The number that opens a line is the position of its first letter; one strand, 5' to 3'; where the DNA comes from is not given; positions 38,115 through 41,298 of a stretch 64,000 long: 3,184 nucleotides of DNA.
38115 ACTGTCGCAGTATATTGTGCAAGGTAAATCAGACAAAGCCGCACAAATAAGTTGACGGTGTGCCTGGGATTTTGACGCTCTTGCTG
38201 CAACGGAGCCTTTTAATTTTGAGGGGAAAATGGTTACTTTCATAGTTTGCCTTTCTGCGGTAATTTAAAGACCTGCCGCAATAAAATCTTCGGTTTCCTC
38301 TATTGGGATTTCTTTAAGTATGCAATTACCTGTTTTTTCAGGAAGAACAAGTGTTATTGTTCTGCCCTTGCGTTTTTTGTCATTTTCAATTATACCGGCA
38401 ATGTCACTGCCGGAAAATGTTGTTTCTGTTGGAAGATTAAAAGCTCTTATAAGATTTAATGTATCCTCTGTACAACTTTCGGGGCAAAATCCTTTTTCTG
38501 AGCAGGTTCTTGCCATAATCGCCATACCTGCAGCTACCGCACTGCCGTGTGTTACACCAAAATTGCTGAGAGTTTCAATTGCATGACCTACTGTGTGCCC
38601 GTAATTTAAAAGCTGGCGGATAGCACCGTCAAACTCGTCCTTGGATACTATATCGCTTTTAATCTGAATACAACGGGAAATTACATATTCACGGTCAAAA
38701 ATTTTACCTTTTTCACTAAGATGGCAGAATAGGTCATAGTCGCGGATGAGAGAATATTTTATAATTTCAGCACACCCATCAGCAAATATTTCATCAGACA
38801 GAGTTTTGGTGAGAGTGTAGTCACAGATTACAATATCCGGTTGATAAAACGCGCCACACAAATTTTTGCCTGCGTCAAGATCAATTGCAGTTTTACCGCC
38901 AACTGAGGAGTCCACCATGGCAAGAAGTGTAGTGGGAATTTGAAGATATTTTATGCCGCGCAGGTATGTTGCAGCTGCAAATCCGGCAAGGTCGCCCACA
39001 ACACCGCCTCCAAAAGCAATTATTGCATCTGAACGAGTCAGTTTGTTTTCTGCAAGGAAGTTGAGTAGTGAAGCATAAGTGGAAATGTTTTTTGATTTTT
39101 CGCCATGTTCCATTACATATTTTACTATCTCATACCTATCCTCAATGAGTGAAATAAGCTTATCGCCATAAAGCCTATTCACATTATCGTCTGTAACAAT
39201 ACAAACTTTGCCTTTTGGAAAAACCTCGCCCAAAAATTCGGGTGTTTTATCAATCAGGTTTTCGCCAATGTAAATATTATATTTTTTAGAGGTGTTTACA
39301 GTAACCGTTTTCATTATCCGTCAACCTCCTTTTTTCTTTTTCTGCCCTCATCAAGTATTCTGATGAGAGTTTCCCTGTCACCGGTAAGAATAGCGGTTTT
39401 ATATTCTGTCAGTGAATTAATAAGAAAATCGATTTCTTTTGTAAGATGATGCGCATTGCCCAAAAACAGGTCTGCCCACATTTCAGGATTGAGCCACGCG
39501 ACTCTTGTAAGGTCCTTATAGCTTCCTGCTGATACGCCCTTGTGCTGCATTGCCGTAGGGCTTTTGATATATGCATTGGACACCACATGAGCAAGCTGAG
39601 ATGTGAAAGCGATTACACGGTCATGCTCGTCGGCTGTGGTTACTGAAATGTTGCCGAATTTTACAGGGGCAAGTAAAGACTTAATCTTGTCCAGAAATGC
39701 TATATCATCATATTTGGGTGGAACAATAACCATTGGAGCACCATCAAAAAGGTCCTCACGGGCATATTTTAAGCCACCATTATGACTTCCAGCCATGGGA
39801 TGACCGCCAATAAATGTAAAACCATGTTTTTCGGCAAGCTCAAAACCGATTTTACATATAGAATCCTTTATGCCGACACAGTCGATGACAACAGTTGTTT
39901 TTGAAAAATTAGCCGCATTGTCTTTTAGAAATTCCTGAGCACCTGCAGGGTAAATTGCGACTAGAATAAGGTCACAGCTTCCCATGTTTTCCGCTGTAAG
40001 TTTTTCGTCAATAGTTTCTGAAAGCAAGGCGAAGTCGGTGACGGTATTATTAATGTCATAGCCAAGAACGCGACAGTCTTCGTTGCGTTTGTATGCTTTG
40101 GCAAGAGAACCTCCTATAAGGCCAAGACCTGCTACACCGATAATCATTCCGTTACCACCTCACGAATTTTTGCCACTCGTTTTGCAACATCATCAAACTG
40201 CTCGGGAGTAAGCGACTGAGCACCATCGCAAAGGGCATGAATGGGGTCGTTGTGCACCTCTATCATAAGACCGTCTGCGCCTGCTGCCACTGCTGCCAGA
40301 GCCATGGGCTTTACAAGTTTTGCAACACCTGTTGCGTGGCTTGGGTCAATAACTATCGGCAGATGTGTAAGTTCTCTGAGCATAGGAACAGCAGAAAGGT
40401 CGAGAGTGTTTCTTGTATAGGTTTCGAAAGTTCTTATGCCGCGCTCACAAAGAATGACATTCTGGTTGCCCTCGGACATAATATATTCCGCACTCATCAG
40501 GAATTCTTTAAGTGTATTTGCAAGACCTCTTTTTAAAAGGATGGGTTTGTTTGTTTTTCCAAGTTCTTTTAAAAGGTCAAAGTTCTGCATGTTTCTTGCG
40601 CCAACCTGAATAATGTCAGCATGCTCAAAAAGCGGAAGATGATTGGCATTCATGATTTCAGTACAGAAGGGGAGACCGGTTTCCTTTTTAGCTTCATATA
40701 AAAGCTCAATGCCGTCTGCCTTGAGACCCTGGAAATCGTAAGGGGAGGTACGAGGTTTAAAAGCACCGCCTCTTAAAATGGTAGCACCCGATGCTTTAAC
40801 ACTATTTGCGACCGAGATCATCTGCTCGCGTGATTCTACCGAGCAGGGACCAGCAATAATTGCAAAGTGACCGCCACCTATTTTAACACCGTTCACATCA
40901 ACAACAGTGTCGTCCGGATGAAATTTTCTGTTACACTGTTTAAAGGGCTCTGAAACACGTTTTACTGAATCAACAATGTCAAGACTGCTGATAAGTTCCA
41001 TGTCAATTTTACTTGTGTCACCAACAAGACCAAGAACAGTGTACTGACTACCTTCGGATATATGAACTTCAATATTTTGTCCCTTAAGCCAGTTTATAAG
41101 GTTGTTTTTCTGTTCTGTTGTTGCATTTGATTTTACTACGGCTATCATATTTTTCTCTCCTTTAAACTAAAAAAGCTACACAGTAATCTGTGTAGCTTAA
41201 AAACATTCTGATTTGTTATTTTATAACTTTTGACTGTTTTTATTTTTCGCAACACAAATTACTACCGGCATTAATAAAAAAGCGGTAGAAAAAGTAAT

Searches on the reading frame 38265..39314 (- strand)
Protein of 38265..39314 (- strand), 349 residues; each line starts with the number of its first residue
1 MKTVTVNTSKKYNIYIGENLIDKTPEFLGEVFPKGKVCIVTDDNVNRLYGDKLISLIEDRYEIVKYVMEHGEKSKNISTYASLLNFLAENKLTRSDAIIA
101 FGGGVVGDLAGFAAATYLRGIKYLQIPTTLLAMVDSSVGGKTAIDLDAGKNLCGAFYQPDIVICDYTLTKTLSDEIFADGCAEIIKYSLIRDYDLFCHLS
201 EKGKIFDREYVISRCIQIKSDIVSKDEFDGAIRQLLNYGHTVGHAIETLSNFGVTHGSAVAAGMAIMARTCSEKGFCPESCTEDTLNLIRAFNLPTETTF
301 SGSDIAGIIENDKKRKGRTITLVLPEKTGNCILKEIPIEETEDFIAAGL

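Call 5: search_protein_families(library=ncbifam, proteins=[window:38265-39314:-])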
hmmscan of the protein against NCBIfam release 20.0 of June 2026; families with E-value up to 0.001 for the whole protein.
window:38265-39314:- (349 aa): 7 families
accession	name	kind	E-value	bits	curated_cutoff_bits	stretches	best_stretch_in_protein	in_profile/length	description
TIGR01357.1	aroB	equivalog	3.1e-105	352.2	305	1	12-341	1-339/344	3-dehydroquinate synthase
TIGR04425.1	P_lya_rel_AroB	hypoth_equivalog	3.2e-71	240.2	400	1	10-333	6-328/348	AroB-related putative sugar phosphate phospholyase (cyclizing)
NF010627.0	PRK14021.1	equivalog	8.4e-64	215.9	565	1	4-337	181-528/542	bifunctional shikimate kinase/3-dehydroquinate synthase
NF004852.0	PRK06203.1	equivalog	3.9e-49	167.6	333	1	66-294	92-329/407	3-dehydroquinate synthase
NF010556.0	PRK13951.1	equivalog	9.8e-46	156.6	560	1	38-342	189-486/492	bifunctional shikimate kinase AroK/3-dehydroquinate synthase AroB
NF002022.0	PRK00843.1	equivalog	2e-14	53.3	413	1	13-199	13-188/350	NAD(P)-dependent glycerol-1-phosphate dehydrogenase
NF041822.1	daptide_DH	equivalog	0.00024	20.1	300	0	122-185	106-168/363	daptide-type RiPP biosynthesis dehydogenase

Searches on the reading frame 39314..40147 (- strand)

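Call 5: search_protein_families(library=ncbifam, proteins=[window:39314-40147:-])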
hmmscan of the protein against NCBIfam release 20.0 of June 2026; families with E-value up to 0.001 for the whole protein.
window:39314-40147:- (277 aa): 19 families
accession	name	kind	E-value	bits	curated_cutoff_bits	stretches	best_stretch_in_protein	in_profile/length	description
NF005107.0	PRK06545.1-5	equivalog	1.7e-48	165.4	414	1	5-273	7-282/367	prephenate dehydrogenase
NF006307.0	PRK08507.1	equivalog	1.5e-41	142.4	295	1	1-270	1-270/275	prephenate dehydrogenase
NF005105.0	PRK06545.1-3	equivalog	3.2e-39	134.8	524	1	3-275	5-285/367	prephenate dehydrogenase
NF011381.1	PRK14806.1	equivalog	2.9e-37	128.3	902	1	4-271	7-280/733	bifunctional prephenate dehydrogenase/3-phosphoshikimate 1-carboxyvinyltransferase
NF005106.0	PRK06545.1-4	equivalog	5.6e-35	121.3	569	1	5-270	6-278/363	prephenate dehydrogenase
NF005650.0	PRK07417.1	equivalog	2.1e-33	115.8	290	1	1-273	2-276/281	prephenate/arogenate dehydrogenase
NF005694.0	PRK07502.1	equivalog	1.5e-29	103.2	409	1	3-270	9-283/310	prephenate/arogenate dehydrogenase family protein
NF005104.0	PRK06545.1-1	equivalog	3.6e-29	102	713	1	5-259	7-267/366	prephenate dehydrogenase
NF005108.0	PRK06545.1-6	equivalog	4.2e-28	98.3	327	1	4-274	14-283/321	prephenate dehydrogenase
NF005111.0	PRK06545.2-3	equivalog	6.2e-25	88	344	1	5-249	18-261/371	prephenate dehydrogenase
NF005109.0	PRK06545.2-1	equivalog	2.6e-22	79.5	397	1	5-238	6-234/361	prephenate dehydrogenase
NF005112.0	PRK06545.2-4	subfamily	1.9e-21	76.5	294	1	5-259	7-257/356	prephenate dehydrogenase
NF005113.0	PRK06545.2-5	equivalog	2.5e-15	56.3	497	2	1-141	1-136/378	prephenate dehydrogenase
NF005110.0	PRK06545.2-2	equivalog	3e-13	49.7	385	1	5-247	75-317/423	prephenate dehydrogenase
NF006409.0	PRK08655.1-3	equivalog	2.8e-09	37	310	1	6-266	7-261/290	prephenate dehydrogenase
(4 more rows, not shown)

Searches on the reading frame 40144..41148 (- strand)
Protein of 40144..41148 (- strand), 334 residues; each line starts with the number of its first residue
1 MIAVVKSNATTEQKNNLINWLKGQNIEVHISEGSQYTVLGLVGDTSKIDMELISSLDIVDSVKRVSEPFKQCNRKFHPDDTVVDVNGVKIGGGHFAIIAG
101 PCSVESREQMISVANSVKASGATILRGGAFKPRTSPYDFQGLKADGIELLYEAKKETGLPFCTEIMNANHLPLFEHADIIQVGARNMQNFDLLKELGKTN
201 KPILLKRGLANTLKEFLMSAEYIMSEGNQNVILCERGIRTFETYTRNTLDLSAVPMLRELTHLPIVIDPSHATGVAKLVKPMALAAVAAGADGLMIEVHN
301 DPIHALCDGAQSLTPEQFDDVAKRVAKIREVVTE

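Call 5: search_protein_families(library=ncbifam, proteins=[window:40144-41148:-])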
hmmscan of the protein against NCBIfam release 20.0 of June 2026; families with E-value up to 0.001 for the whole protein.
window:40144-41148:- (334 aa): 10 families
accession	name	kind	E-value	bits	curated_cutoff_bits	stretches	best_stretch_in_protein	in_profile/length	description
NF006421.0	PRK08673.1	subfamily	2.4e-149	497.2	335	1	1-333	1-334/338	3-deoxy-7-phosphoheptulonate synthase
TIGR01361.1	DAHP_synth_Bsub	equivalog_domain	6.2e-122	406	267.75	1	72-327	3-259/260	3-deoxy-7-phosphoheptulonate synthase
NF009933.0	PRK13396.1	subfamily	8.8e-119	396.6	486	1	1-332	1-341/352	3-deoxy-7-phosphoheptulonate synthase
NF009239.0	PRK12595.1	equivalog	1e-109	366.8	279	1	73-330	97-355/360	bifunctional 3-deoxy-7-phosphoheptulonate synthase/chorismate mutase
NF041229.1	BagF_FevY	exception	1.2e-103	346.9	700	1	7-321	3-318/340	phospho-2-dehydro-3-deoxyheptonate aldolase BagF/FevY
NF003543.0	PRK05198.1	equivalog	8e-33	113.6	242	1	88-333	10-272/273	3-deoxy-8-phosphooctulonate synthase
TIGR01362.1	KDO8P_synth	equivalog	1.2e-32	113.1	314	1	95-333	3-257/258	3-deoxy-8-phosphooctulonate synthase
NF009109.0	PRK12457.1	equivalog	1.5e-18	67.1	457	1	136-332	64-272/281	3-deoxy-8-phosphooctulonate synthase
TIGR03586.1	PseI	equivalog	6.2e-06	25.6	340.25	1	151-327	83-252/327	pseudaminic acid synthase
TIGR03569.1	NeuB_NnaB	equivalog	3.5e-05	23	399.65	1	150-331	81-257/329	N-acetylneuraminate synthase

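Call 7: find_homologous_proteins(query=window:40144-41148:-, max_evalue=1e-60)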
Query window:40144-41148:- (334 aa): 8000 proteins with E <= 1e-60 among 8000 candidates; the best 120 are listed.
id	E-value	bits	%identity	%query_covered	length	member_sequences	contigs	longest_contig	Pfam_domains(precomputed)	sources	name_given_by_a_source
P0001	9.7e-229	776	-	-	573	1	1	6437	PF03102.21,PF18152.7,PF00793.27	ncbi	-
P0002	5.9e-215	730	99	100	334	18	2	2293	PF03102.21,PF18152.7,PF00793.27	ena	-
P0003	7.1e-201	684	91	100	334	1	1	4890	PF03102.21,PF18152.7,PF00793.27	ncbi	-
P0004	1.6e-199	680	91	100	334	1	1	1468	PF03102.21,PF18152.7,PF00793.27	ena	-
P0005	2.1e-199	679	91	100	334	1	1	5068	PF03102.21,PF18152.7,PF00793.27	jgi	-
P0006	2.9e-199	679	91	100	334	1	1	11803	PF03102.21,PF18152.7,PF00793.27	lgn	-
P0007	3.2e-196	669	90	100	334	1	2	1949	PF03102.21,PF18152.7,PF00793.27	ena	-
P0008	2.9e-194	662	89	100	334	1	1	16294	PF03102.21,PF18152.7,PF00793.27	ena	-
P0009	1.3e-192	657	88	99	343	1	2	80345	PF03102.21,PF18152.7,PF00793.27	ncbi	-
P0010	2.0e-192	656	86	100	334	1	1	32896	PF03102.21,PF18152.7,PF00793.27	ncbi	-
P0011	8.9e-188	641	84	100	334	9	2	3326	PF03102.21,PF18152.7,PF00793.27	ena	-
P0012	4.0e-185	632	83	99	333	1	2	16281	PF03102.21,PF18152.7,PF00793.27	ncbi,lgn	-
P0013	7.2e-185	631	83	100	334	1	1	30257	PF03102.21,PF18152.7,PF00793.27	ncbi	-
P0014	8.0e-185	631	83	99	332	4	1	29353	PF03102.21,PF18152.7,PF00793.27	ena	-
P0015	3.9e-184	629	83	99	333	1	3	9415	PF03102.21,PF18152.7,PF00793.27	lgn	-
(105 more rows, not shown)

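Call 9: find_related_loci(query=window:40144-41148:-, collection=genome_contigs, flank=2500)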
Query window:40144-41148:- (334 aa) in genome_contigs; peptide patterns used: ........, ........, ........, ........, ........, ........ (x = any residue, [..] = any of these).
600 stretches matched a pattern (row limit reached: there are more); 599 encode a relative of the query (tblastn E <= 1e-3); the best 80 are kept; 80 distinct loci.
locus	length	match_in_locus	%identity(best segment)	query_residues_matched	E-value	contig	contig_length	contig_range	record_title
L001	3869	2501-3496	80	1-332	0e+0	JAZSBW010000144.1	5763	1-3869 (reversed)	MAG: Clostridia bacterium isolate T1900044924_TS20190390.MAGScoT_cleanbin_000009 SGB_3368_k141_285493, whole genome shot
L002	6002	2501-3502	80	1-334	0e+0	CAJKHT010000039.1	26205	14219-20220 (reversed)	MAG TPA_asm: uncultured Clostridiales bacterium isolate ERR1430564-bin.37 genome assembly, contig: NODE_1708_length_2620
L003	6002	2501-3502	80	1-334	0e+0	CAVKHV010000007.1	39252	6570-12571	Agathobacter sp. isolate H07659-L1_cleanbin_000003 genome assembly, contig: Spades_H07659-L1_contig_419, whole genome sh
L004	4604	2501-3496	79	1-332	0e+0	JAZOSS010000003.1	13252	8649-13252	MAG: Eubacteriales bacterium isolate T1900045543_YK20190237.MAGScoT_cleanbin_000008 SGB_7830_k141_2452323, whole genome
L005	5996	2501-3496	74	1-332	4e-177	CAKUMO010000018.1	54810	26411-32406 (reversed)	MAG: uncultured Oscillospiraceae bacterium isolate REFINED_METABAT215_TOP10_CONTIGS_1500_ASSEMBLY_K77_MERGED__Hadza_MoBi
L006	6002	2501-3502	78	1-334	1e-176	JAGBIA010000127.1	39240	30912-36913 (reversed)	MAG: Clostridia bacterium isolate RGIG9137 Water_deer_Rectum.Co__c1516784, whole genome shotgun sequence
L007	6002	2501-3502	77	1-334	8e-177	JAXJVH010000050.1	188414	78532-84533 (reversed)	MAG: Acutalibacteraceae bacterium isolate DOME_MAG_559 559_C0109_k141_454695, whole genome shotgun sequence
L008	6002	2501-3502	73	1-334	6e-175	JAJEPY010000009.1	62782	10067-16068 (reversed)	Hominicoprocola fusiformis strain CLA-AA-H269 NODE_9_length_62782_cov_21.703788, whole genome shotgun sequence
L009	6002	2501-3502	76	1-334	6e-174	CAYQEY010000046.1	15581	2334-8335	MAG TPA_asm: uncultured Lachnospiraceae bacterium isolate binchicken_co370_248 genome assembly, contig: NODE_3723_length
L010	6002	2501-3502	77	1-334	9e-173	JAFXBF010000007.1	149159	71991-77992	MAG: Clostridia bacterium isolate RGIG6257 Sheep_Rectum-2__c126, whole genome shotgun sequence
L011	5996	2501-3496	73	1-332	3e-173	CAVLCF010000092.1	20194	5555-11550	bacterium isolate G02639-L1_cleanbin_000001 genome assembly, contig: Spades_G02639-L1_contig_925, whole genome shotgun s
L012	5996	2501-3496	77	1-332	7e-172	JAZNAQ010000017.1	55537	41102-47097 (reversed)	MAG: Eubacteriales bacterium isolate T1900044746_TS20190212.MAGScoT_cleanbin_000012 SGB_2120_k141_2375765, whole genome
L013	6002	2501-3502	74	1-334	6e-171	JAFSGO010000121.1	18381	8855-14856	MAG: Clostridia bacterium isolate RGIG3123 Goat_Rectum-6__c488235, whole genome shotgun sequence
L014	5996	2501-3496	73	1-332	5e-171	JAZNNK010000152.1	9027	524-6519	MAG: Faecousia sp. isolate T1900044655_TS20190121.MAGScoT_cleanbin_000058 SGB_1476_k141_47519, whole genome shotgun sequ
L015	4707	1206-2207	75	1-334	4e-171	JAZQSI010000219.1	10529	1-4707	MAG: Eubacteriales bacterium isolate T1900045209_TC20190205.MAGScoT_cleanbin_000010 SGB_5344_k141_3246110, whole genome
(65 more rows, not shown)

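Call 64: find_encoding_contigs(protein=window:40144-41148:-, flank=3000, max_places=4)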
Protein window:40144-41148:- (334 aa): no gene with exactly this product is on record in the collection.

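Call 65: find_encoding_contigs(protein=P0006, flank=1200, max_places=1)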
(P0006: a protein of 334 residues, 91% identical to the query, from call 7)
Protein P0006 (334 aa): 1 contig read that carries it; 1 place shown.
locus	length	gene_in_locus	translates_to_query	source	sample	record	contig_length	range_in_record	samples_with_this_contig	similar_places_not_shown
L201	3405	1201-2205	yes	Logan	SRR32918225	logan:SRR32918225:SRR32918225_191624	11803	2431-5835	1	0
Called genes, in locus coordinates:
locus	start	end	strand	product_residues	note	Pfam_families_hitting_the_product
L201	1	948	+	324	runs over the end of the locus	PF02653:BPD_transp_2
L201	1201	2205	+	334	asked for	PF18152:DAHP_snth_FXD, PF00793:DAHP_synth_1, PF03102:NeuB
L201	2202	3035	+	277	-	PF03807:F420_oxidored (faint), PF02153:PDH_N, PF20463:PDH_C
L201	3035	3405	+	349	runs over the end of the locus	PF00465:Fe-ADH, PF13685:Fe-ADH_2, PF01761:DHQ_synthase, PF24621:DHQS_C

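Call 66: find_encoding_contigs(protein=P0008, flank=1200, max_places=1)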
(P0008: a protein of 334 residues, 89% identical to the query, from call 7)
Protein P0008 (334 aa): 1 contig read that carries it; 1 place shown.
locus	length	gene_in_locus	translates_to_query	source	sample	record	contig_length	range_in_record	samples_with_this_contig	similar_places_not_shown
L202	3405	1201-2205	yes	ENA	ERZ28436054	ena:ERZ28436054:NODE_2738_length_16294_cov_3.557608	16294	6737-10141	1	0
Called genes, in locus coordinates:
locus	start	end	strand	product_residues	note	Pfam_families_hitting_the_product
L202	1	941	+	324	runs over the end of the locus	PF02653:BPD_transp_2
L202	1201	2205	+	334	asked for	PF18152:DAHP_snth_FXD, PF00793:DAHP_synth_1, PF03102:NeuB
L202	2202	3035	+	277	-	PF02153:PDH_N, PF20463:PDH_C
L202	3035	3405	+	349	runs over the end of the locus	PF00465:Fe-ADH, PF13685:Fe-ADH_2, PF01761:DHQ_synthase, PF24621:DHQS_C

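Call 67: find_encoding_contigs(protein=P0009, flank=1200, max_places=1)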
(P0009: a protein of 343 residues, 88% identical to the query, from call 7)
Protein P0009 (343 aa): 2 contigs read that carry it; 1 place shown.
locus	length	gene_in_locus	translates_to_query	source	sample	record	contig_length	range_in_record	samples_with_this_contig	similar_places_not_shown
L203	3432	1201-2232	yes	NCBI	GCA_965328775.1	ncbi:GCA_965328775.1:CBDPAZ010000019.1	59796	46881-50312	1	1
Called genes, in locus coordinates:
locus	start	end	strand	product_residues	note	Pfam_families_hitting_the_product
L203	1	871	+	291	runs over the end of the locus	PF00132:Hexapep (faint)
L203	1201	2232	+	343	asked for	PF18152:DAHP_snth_FXD, PF00793:DAHP_synth_1, PF03102:NeuB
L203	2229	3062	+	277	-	PF02153:PDH_N, PF20463:PDH_C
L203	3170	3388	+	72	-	PF00403:HMA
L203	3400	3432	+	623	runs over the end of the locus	PF00122:E1-E2_ATPase, PF00702:Hydrolase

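Call 68: find_encoding_contigs(protein=P0010, flank=1200, max_places=1)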
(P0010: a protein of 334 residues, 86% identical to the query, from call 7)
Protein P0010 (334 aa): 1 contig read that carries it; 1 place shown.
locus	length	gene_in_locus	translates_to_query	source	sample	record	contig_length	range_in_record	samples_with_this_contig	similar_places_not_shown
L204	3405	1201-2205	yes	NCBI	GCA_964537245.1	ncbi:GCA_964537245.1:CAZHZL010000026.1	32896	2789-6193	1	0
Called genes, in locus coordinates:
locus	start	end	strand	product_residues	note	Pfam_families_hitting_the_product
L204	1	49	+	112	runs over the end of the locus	-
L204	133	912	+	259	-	PF09997:DUF2238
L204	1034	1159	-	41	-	-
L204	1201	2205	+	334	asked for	PF18152:DAHP_snth_FXD, PF00793:DAHP_synth_1, PF03102:NeuB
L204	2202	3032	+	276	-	PF03807:F420_oxidored (weak), PF02153:PDH_N, PF20463:PDH_C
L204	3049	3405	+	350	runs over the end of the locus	PF00465:Fe-ADH (weak), PF13685:Fe-ADH_2, PF01761:DHQ_synthase, PF24621:DHQS_C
